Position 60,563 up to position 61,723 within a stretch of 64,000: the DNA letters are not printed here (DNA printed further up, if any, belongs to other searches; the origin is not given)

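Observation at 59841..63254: A candidate uncharacterised defence module: NTase-HEPN-like protein, small protein and membrane protein, next to a PD-(D/E)xK-tailed 501-aa protein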

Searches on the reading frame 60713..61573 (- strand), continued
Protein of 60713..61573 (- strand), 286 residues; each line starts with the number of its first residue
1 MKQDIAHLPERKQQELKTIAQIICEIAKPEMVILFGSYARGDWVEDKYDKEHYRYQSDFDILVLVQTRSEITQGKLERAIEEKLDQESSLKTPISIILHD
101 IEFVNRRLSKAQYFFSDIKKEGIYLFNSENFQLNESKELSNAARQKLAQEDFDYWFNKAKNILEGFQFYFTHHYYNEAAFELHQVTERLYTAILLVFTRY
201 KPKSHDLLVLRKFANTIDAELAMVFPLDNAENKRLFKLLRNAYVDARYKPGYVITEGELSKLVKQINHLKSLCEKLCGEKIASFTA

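Call 61: find_related_loci(query=A7, collection=metagenome_contigs, flank=5000)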
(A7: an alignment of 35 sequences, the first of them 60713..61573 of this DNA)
Query A7 (286 aa) in metagenome_contigs; peptide patterns used: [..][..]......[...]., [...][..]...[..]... (x = any residue, [..] = any of these).
252 stretches matched a pattern; 216 encode a relative of the query (tblastn E <= 1e-3); the best 80 are kept; 79 distinct loci.
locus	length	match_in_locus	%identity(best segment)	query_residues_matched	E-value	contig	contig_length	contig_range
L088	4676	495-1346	84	1-284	2e-165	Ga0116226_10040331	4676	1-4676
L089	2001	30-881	63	1-284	2e-127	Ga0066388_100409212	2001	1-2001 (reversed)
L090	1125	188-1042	61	1-285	1e-130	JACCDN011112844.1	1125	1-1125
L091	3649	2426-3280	60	1-285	1e-119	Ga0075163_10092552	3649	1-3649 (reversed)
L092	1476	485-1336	61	1-284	9e-125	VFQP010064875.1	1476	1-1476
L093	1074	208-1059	60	1-284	5e-126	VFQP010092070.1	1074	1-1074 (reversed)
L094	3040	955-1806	61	1-284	3e-118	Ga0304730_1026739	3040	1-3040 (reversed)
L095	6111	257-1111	62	1-285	1e-114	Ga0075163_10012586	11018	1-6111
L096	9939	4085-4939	61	1-285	6e-114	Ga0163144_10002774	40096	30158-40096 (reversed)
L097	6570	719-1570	59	1-284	2e-112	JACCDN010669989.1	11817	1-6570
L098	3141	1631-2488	60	1-286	2e-112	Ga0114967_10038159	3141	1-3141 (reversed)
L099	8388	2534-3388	60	1-285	9e-108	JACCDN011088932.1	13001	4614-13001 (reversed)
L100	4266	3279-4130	59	1-284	2e-108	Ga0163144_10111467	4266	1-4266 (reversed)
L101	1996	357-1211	55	1-285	2e-109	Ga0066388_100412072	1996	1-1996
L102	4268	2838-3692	57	1-284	2e-104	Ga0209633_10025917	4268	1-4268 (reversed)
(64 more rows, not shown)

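Call 72: search_dna_similar(query=window:60713-61573:-, collection=plasmids, mode=protein, max_evalue=0.00001, max_rows=40, rows=spread)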
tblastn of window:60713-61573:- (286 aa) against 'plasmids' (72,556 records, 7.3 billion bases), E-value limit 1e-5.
Records with a match: 373; places in all: 474; records where one place covers at least 80% of the query: 359.
Best place of each record, by identity: <60% 373.
By first word of the organism name: Rhizobium 111; Sinorhizobium 87; Agrobacterium 68; Sphingobium 20; Novosphingobium 13; Ensifer 13; Mesorhizobium 7; Sphingomonas 7; Sphingopyxis 6; Methylobacterium 5; and 19 more.
By predicted mobility (MOB-suite, as given by PLSDB): conjugative 192; non-mobilizable 103; mobilizable 78.
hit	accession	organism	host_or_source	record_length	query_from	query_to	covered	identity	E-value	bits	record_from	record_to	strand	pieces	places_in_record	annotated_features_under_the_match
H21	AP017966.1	Candidatus Megaera polyxenophila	-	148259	8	281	96%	40.8%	2e-58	208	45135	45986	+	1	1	nucleotidyltransferase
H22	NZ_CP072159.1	Rhizobium sp. B230/85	Himalayan blackberry,cell culture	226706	3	282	98%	38.1%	1e-52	191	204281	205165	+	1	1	HEPN domain-containing protein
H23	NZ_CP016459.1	Blastomonas sp. RAC04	Microbial isolate,Algal phycosphere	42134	1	282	99%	37.1%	1e-50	186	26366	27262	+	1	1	HEPN domain-containing protein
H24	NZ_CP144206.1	Sinorhizobium chiapasense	mixed culture,rhizosphere soil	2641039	1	282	99%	36.7%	5e-47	175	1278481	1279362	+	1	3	none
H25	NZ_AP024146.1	Methylobacterium indicum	-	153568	7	285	98%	37.0%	3e-45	170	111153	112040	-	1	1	HEPN domain-containing protein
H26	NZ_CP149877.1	Rhizobium sp. T1473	-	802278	5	282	97%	36.8%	3e-50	184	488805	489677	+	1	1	HEPN domain-containing protein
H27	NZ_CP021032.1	Rhizobium sp. NXC14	Phaseolus vulgaris,cell culture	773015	1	281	98%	36.1%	1e-47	177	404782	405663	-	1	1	nucleotidyltransferase and HEPN domain-containing protein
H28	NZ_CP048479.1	Agrobacterium tumefaciens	walnut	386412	1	281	98%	36.1%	8e-47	174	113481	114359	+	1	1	nucleotidyltransferase and HEPN domain-containing protein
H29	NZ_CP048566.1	Agrobacterium tumefaciens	walnut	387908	1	281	98%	36.1%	8e-47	174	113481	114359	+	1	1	nucleotidyltransferase and HEPN domain-containing protein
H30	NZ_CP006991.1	Rhizobium etli bv. mimosae str. IE4771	Phaseolus vulgaris,whole organism,nodule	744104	1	282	99%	35.7%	3e-47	176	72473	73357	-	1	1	nucleotidyltransferase and HEPN domain-containing protein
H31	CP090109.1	Rhizobium leguminosarum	Trifolium ambiguum,Cell culture,Plant ...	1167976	1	281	98%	35.8%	5e-47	175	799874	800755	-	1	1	nucleotidyltransferase and HEPN domain-containing protein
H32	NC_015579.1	Novosphingobium sp. PP1Y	-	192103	1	286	100%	35.1%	4e-51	187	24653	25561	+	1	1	HEPN domain-containing protein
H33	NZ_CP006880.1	Rhizobium gallicum bv. gallicum R602sp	Phaseolus vulgaris,whole ...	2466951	1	286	100%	34.9%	1e-46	174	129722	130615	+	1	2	record has no annotation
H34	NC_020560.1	Sinorhizobium meliloti 2011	-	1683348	1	282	99%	35.4%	7e-50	183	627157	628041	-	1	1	none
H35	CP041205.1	Rhizobium sp. NIBRBAC000502774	Genome assembly,Coal mine soil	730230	1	281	98%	35.5%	1e-44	168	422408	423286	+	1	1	HEPN domain-containing protein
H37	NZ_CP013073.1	Sphingobium indicum B90A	sugarcane rhizosphere soil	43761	1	283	99%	35.0%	3e-48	179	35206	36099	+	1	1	HEPN domain-containing protein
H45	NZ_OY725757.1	Parabacteroides distasonis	-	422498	1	286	100%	33.9%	1e-44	168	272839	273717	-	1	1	HEPN domain-containing protein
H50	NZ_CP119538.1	Agrobacterium fabrum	-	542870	1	284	99%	33.8%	8e-43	163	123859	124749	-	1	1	nucleotidyltransferase and HEPN domain-containing protein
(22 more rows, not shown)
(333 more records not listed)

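Call 75: get_annotated_region(hit=H50, flank=6000)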
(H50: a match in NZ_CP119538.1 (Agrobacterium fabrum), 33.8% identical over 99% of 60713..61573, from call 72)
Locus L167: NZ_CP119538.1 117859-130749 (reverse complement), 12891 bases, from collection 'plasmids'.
description: Agrobacterium fabrum strain 1D1487 plasmid pAt1D1487, complete sequence
organism: Agrobacterium fabrum (NCBI taxid 1176649)
taxonomy: Bacteria; Pseudomonadota; Alphaproteobacteria; Hyphomicrobiales; Rhizobiaceae; Agrobacterium; Agrobacterium fabrum
host: -; source: -; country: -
typing (MOB-suite, as given by PLSDB): conjugative; relaxase MOBQ; mating-pair formation MPF_T
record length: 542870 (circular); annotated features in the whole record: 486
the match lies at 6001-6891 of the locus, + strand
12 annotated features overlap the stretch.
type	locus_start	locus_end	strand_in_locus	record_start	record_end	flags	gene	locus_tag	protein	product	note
CDS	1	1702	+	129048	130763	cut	-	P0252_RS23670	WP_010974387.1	acetolactate synthase catalytic subunit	-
CDS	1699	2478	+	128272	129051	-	-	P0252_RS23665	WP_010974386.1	SDR family oxidoreductase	-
CDS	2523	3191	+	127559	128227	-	-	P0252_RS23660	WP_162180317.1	response regulator transcription factor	GO:0000160 - phosphorelay signal transduction system [Evidence IEA]; GO:0006355 - regulation of DNA-templated ...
CDS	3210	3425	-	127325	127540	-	-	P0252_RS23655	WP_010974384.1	hypothetical protein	-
CDS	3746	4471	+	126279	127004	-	-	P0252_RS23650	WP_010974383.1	response regulator transcription factor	GO:0000160 - phosphorelay signal transduction system [Evidence IEA]; GO:0006355 - regulation of DNA-templated ...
CDS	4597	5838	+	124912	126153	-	-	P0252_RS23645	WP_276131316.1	aminotransferase class I/II-fold pyridoxal phosphate-dependent enzyme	GO:0009058 - biosynthetic process [Evidence IEA]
CDS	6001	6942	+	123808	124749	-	-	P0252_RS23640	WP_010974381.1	nucleotidyltransferase and HEPN domain-containing protein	-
CDS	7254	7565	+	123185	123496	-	-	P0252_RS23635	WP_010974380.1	DUF2218 domain-containing protein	-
CDS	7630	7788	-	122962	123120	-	-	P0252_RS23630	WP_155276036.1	hypothetical protein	-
CDS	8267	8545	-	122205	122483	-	-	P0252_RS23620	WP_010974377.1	helix-turn-helix transcriptional regulator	-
CDS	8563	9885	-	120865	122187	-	-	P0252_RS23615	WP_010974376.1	type II toxin-antitoxin system HipA family toxin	-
CDS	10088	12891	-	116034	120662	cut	traA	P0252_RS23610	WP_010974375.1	Ti-type conjugative transfer relaxase TraA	-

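Call 96: search_protein_families(library=phrogs, proteins=[window:60713-61573:-], max_evalue=0.01)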
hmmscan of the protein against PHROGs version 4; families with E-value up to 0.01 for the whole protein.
window:60713-61573:- (286 aa): 0 families

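Call 98: get_annotated_region(hit=H21, flank=5000)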
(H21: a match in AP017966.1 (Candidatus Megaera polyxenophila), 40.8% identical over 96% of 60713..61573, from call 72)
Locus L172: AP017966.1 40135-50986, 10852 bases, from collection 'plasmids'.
description: Candidatus Megaera polyxenophila plasmid pPCS148 DNA, complete sequence, strain: PCS
organism: Candidatus Megaera polyxenophila (NCBI taxid 988779)
taxonomy: Bacteria; Pseudomonadota; Alphaproteobacteria; Rickettsiales; Rickettsiaceae; Candidatus Megaera; Candidatus Megaera polyxenophila
host: -; source: -; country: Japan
typing (MOB-suite, as given by PLSDB): non-mobilizable
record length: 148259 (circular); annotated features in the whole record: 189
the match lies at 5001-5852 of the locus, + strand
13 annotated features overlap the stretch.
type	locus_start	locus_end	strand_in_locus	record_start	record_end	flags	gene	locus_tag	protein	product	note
CDS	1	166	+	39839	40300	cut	-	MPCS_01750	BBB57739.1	hypothetical protein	-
CDS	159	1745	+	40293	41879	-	-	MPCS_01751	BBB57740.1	chromosome replication initiator DnaA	-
CDS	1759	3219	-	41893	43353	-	-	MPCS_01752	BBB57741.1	adenine specific DNA methylase Mod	-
CDS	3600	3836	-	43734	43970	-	-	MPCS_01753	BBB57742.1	hypothetical protein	-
CDS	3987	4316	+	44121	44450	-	-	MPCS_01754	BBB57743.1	hypothetical protein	-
CDS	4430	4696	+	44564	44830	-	-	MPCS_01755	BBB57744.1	hypothetical protein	-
CDS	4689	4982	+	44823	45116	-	yafQ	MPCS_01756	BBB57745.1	mRNA interferase toxin of toxin-antitoxin pair YafQ/DinJ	-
CDS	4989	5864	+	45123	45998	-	-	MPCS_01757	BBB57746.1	nucleotidyltransferase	-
CDS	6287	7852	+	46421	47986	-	-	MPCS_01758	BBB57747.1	hypothetical protein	-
CDS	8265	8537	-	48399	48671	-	-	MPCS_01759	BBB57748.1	hypothetical protein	-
CDS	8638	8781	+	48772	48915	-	-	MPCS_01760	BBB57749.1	hypothetical protein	-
CDS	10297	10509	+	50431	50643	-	-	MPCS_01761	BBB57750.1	hypothetical protein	-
CDS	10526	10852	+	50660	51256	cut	-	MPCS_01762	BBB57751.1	luxR family transcriptional regulator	-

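Call 99: get_annotated_region(hit=H23, flank=5000)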
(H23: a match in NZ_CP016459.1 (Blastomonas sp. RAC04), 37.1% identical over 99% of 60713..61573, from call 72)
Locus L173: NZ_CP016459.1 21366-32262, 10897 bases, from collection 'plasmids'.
description: Blastomonas sp. RAC04 plasmid pBSY18_3, complete sequence
organism: Blastomonas sp. RAC04 (NCBI taxid 1842535)
taxonomy: Bacteria; Pseudomonadota; Alphaproteobacteria; Sphingomonadales; Sphingomonadaceae; Blastomonas; Blastomonas sp. RAC04
host: -; source: Microbial isolate,Algal phycosphere; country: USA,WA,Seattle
typing (MOB-suite, as given by PLSDB): mobilizable; relaxase MOBQ
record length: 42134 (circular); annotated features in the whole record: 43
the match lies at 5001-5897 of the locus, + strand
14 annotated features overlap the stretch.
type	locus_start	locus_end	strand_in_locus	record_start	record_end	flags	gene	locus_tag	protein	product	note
CDS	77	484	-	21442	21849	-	-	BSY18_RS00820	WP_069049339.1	hypothetical protein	-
CDS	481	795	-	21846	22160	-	-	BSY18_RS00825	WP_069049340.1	hypothetical protein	-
CDS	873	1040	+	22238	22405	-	-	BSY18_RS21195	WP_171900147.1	hypothetical protein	-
CDS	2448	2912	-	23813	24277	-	-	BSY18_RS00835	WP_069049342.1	hypothetical protein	-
CDS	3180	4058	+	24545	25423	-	-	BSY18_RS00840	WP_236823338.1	AraC family transcriptional regulator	-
CDS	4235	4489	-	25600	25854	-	-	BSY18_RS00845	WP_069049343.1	hypothetical protein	-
CDS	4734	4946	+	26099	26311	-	-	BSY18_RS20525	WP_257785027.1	sigma factor-like helix-turn-helix DNA-binding protein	GO:0006352 - DNA-templated transcription initiation [Evidence IEA]; GO:0006355 - regulation of DNA-templated ...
CDS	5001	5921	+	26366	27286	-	-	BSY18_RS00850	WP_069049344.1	HEPN domain-containing protein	-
CDS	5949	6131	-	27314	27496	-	-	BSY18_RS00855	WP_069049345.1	DUF6771 family protein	-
CDS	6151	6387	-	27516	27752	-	-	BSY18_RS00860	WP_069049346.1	conjugal transfer protein TraD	-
CDS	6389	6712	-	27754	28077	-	-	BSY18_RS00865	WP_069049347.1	conjugal transfer protein TraD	-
CDS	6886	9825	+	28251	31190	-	traA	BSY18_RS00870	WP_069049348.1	Ti-type conjugative transfer relaxase TraA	-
CDS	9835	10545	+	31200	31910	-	-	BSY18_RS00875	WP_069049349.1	DUF6118 family protein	-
CDS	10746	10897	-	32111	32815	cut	-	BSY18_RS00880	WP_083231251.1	thermonuclease family protein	-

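Call 100: get_annotated_region(hit=H37, flank=5000)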
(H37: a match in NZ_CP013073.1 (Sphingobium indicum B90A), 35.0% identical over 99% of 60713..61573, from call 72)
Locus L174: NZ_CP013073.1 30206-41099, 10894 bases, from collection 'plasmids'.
description: Sphingobium indicum B90A plasmid pSRL3, complete sequence
organism: Sphingobium indicum B90A (NCBI taxid 861109)
taxonomy: Bacteria; Pseudomonadota; Alphaproteobacteria; Sphingomonadales; Sphingomonadaceae; Sphingobium; Sphingobium indicum; Sphingobium indicum B90A
host: -; source: sugarcane rhizosphere soil; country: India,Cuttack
typing (MOB-suite, as given by PLSDB): conjugative; replicon rep_cluster_736; relaxase MOBQ; mating-pair formation MPF_T
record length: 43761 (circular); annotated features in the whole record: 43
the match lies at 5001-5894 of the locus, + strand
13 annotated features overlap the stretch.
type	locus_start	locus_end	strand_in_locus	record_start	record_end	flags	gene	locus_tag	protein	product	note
CDS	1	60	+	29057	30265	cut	-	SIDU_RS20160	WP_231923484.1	phospholipase A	GO:0006629 - lipid metabolic process [Evidence IEA]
CDS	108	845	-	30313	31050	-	-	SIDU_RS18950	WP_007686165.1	DUF6118 family protein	-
CDS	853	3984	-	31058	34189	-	traA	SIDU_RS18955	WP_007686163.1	Ti-type conjugative transfer relaxase TraA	-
CDS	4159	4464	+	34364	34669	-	-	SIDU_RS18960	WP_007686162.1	conjugal transfer protein TraD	-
CDS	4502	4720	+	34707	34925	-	-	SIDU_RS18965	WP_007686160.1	conjugal transfer protein TraD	-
CDS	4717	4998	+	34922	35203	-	-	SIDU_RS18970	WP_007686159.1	hypothetical protein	-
CDS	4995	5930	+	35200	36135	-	-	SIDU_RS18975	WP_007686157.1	HEPN domain-containing protein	-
CDS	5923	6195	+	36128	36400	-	-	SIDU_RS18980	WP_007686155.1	antitoxin VbhA family protein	-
CDS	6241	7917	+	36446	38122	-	-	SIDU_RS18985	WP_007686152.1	type IV secretory system conjugative DNA transfer family protein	-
CDS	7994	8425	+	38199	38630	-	-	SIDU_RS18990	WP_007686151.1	hypothetical protein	-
CDS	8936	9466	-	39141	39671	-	-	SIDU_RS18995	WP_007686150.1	GNAT family N-acetyltransferase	-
CDS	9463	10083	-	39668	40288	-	-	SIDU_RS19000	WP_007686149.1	recombinase family protein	GO:0006310 - DNA recombination [Evidence IEA]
CDS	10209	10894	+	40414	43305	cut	-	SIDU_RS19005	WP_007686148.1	Tn3 family transposase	-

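Call 101: get_annotated_region(hit=H45, flank=5000)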
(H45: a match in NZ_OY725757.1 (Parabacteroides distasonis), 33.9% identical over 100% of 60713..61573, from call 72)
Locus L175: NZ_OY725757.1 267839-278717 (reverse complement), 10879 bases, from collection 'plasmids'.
description: Parabacteroides distasonis strain Parabacteroides distasonis TSDC17.2-1.1 plasmid 12, complete sequence
organism: Parabacteroides distasonis (NCBI taxid 823)
taxonomy: Bacteria; Bacteroidota; Bacteroidia; Bacteroidales; Tannerellaceae; Parabacteroides; Parabacteroides distasonis
host: -; source: -; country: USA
typing (MOB-suite, as given by PLSDB): non-mobilizable
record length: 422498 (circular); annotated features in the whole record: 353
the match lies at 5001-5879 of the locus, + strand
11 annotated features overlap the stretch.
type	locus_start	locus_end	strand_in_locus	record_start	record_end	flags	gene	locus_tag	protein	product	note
CDS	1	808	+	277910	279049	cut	-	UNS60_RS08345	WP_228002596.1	restriction endonuclease subunit S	GO:0006304 - DNA modification [Evidence IEA]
CDS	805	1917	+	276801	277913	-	-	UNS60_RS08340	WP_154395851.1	AAA family ATPase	-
CDS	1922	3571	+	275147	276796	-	-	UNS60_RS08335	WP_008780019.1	type I restriction-modification system subunit M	GO:0006306 - DNA methylation [Evidence IEA]; GO:0009307 - DNA restriction-modification system [Evidence IEA]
CDS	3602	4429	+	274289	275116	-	-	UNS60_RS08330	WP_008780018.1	GIY-YIG nuclease family protein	-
CDS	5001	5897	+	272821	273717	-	-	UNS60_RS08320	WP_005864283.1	HEPN domain-containing protein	-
CDS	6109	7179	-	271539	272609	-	-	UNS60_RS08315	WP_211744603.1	alcohol dehydrogenase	-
CDS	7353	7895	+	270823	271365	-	-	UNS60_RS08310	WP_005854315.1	flavodoxin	-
CDS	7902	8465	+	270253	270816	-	-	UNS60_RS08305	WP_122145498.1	flavin reductase family protein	-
CDS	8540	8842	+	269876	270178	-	-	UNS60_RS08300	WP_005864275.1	helix-turn-helix transcriptional regulator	-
CDS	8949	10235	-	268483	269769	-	-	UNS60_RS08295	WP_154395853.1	TIGR01777 family oxidoreductase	-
CDS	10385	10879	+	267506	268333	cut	-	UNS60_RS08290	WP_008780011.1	SDR family oxidoreductase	-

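Call 102: get_annotated_region(hit=H25, flank=5000)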
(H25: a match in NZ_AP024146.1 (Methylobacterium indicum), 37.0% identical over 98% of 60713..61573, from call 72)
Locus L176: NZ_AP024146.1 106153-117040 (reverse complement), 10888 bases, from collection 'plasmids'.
description: Methylobacterium indicum strain VL1 plasmid pVL1_1, complete sequence
organism: Methylobacterium indicum (NCBI taxid 1775910)
taxonomy: Bacteria; Pseudomonadota; Alphaproteobacteria; Hyphomicrobiales; Methylobacteriaceae; Methylobacterium; Methylobacterium indicum
host: -; source: -; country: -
typing (MOB-suite, as given by PLSDB): conjugative; relaxase MOBP; mating-pair formation MPF_I
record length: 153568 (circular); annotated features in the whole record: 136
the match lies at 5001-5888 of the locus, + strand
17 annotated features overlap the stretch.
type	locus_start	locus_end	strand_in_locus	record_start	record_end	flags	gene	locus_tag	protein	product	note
CDS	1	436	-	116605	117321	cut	-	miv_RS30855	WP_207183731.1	LuxR family transcriptional regulator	-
CDS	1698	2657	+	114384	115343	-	-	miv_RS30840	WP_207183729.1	DMT family transporter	GO:0055085 - transmembrane transport [Evidence IEA]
CDS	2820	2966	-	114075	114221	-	-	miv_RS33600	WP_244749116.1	hypothetical protein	-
CDS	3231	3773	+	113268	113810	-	-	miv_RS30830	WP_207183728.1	hypothetical protein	-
CDS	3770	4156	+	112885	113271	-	-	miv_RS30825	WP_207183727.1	hypothetical protein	-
CDS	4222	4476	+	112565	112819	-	-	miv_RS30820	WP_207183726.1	type II toxin-antitoxin system Phd/YefM family antitoxin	-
CDS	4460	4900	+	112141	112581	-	-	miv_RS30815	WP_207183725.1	hypothetical protein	-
CDS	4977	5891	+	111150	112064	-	-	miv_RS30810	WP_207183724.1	HEPN domain-containing protein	-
CDS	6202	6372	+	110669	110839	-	-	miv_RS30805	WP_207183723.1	hypothetical protein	-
CDS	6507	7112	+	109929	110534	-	-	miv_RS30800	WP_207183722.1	hypothetical protein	-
CDS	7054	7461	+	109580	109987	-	-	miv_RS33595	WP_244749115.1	type II toxin-antitoxin system VapB family antitoxin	-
CDS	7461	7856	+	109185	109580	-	-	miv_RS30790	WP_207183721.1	type II toxin-antitoxin system VapC family toxin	-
CDS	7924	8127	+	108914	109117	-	-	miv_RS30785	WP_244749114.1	MucR family transcriptional regulator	GO:0006355 - regulation of DNA-templated transcription [Evidence IEA]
CDS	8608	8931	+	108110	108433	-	-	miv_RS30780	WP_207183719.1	DUF736 domain-containing protein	-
CDS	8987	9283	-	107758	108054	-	-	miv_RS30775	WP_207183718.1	hypothetical protein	-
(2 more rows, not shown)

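Call 103: get_annotated_region(hit=H32, flank=5000)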
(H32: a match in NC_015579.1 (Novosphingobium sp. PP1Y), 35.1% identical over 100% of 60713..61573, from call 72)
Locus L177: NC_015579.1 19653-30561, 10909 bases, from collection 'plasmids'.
description: Novosphingobium sp. PP1Y plasmid Lpl, complete sequence
organism: Novosphingobium sp. PP1Y (NCBI taxid 702113)
taxonomy: Bacteria; Pseudomonadota; Alphaproteobacteria; Sphingomonadales; Sphingomonadaceae; Novosphingobium; Novosphingobium sp. PP1Y
host: -; source: -; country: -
typing (MOB-suite, as given by PLSDB): conjugative; replicon rep_cluster_545; relaxase MOBP; mating-pair formation MPF_T
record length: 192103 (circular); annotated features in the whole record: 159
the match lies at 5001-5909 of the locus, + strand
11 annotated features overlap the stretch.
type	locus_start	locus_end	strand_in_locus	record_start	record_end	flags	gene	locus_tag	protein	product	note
CDS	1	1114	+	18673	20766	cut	-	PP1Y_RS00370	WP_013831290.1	conjugal transfer protein TraG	-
CDS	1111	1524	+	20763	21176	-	-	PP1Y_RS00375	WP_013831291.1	hypothetical protein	-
CDS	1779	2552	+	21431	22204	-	-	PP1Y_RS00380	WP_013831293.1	autoinducer binding domain-containing protein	-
CDS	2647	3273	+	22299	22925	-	-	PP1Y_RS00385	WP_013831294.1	acyl-homoserine-lactone synthase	-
CDS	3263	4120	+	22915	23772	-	-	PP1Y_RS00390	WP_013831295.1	phytanoyl-CoA dioxygenase family protein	-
CDS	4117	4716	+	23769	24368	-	-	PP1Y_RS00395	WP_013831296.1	GntR family transcriptional regulator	GO:0006355 - regulation of DNA-templated transcription [Evidence IEA]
CDS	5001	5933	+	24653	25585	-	-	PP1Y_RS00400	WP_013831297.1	HEPN domain-containing protein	-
CDS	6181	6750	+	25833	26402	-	-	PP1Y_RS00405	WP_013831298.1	RNA polymerase sigma factor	GO:0006352 - DNA-templated transcription initiation [Evidence IEA]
CDS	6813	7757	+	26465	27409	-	-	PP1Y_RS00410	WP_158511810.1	FecR domain-containing protein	-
CDS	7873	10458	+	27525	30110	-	-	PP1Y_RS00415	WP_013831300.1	TonB-dependent receptor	GO:0015891 - siderophore transport [Evidence IEA]; GO:0055085 - transmembrane transport [Evidence IEA]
CDS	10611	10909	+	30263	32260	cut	-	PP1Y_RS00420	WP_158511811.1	Atxe2 family lasso peptide isopeptidase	-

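Call 114: find_related_loci(query=A7, collection=viral_contigs, flank=3000)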
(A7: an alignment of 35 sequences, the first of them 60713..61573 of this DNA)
Query A7 (286 aa) in viral_contigs; peptide patterns used: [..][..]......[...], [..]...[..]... (x = any residue, [..] = any of these).
24 stretches matched a pattern, but none encodes a relative of the query by tblastn (E <= 1e-3).
